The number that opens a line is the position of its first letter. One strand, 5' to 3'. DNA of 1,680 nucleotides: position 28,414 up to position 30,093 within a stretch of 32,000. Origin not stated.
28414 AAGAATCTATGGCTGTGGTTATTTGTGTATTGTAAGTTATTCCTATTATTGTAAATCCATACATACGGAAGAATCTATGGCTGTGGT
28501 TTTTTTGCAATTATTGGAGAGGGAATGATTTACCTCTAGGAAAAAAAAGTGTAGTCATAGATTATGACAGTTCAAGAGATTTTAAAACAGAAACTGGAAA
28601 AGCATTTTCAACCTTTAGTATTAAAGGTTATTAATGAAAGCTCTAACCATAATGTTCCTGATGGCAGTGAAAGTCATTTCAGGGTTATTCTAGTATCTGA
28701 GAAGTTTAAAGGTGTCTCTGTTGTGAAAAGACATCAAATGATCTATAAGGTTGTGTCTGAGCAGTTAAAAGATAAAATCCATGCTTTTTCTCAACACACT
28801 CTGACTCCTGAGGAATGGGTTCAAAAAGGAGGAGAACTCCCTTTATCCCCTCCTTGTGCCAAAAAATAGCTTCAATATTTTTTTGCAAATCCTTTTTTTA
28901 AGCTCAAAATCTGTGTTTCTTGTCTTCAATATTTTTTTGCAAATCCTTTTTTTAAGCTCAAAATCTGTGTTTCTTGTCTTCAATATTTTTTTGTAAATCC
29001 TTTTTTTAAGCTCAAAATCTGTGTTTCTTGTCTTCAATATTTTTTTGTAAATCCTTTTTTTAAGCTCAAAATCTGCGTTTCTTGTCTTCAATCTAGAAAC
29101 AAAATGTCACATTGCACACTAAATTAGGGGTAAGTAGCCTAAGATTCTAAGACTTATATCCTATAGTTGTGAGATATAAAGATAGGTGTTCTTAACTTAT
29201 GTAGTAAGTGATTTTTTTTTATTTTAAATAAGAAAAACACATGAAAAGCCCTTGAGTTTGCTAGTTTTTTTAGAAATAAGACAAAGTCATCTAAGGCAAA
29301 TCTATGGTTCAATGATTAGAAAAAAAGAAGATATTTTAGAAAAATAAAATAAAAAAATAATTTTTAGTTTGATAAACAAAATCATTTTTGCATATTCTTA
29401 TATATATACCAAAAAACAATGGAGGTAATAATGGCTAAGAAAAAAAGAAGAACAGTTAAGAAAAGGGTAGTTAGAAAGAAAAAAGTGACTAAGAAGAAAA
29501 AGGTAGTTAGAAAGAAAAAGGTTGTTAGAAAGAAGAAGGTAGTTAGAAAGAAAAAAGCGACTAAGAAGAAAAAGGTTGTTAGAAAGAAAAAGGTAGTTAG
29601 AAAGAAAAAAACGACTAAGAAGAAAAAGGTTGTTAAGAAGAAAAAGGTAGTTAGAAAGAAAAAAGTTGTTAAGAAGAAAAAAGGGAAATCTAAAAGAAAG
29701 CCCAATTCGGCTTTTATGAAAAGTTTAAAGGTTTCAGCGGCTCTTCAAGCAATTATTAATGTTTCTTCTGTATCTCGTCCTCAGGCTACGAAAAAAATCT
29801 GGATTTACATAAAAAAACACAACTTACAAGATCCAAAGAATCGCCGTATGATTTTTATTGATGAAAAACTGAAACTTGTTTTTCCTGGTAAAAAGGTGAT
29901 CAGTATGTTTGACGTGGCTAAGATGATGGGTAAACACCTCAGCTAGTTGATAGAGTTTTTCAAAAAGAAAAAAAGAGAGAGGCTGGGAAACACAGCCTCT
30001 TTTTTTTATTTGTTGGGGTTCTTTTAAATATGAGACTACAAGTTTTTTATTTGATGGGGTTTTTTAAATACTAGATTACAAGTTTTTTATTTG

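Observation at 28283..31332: Hotspot of unrelated tandem minisatellites: three consecutive housekeeping genes are each followed by their own array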

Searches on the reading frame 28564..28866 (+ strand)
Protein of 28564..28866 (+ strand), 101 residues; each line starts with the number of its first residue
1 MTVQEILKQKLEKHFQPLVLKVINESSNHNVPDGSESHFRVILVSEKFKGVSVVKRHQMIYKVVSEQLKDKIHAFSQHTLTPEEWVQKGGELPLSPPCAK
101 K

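Call 8: search_protein_families(library=pfam, proteins=[window:28564-28866:+])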
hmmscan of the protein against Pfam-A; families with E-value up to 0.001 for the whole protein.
window:28564-28866:+ (101 aa): 1 family
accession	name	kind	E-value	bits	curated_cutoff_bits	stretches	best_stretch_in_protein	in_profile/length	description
PF01722.23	BolA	-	2.3e-26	92.3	25.7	1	11-84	1-76/76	BolA-like protein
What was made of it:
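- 28564..28869 (+): bolA. Pfam PF01722, E=2e-26 (call 8)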

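Call 9: find_encoding_contigs(protein=window:28564-28866:+, flank=10000, max_places=10)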
Protein window:28564-28866:+ (101 aa): no gene with exactly this product is on record in the collection.

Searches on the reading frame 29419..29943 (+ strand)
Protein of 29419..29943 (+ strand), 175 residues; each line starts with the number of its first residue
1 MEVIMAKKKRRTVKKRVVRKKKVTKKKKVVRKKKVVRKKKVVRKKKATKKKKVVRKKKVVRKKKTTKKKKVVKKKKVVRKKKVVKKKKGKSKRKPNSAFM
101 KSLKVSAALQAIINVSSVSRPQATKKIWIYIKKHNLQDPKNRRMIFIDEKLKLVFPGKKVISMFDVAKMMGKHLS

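Call 8: search_protein_families(library=pfam, proteins=[window:29419-29943:+])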
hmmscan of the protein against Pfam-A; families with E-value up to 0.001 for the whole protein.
window:29419-29943:+ (175 aa): 1 family
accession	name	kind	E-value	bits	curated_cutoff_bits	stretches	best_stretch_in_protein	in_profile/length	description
PF02201.23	SWIB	-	7.4e-26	90.2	25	1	102-174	2-74/74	SWIB/MDM2 domain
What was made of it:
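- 29419..29946 (+): SWIB-domain gene. Its probable true start is ATG 29432. The N-terminal K-rich in-frame 18/54-bp coding repeat spans 29458-29681. Pfam PF02201 (call 8).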
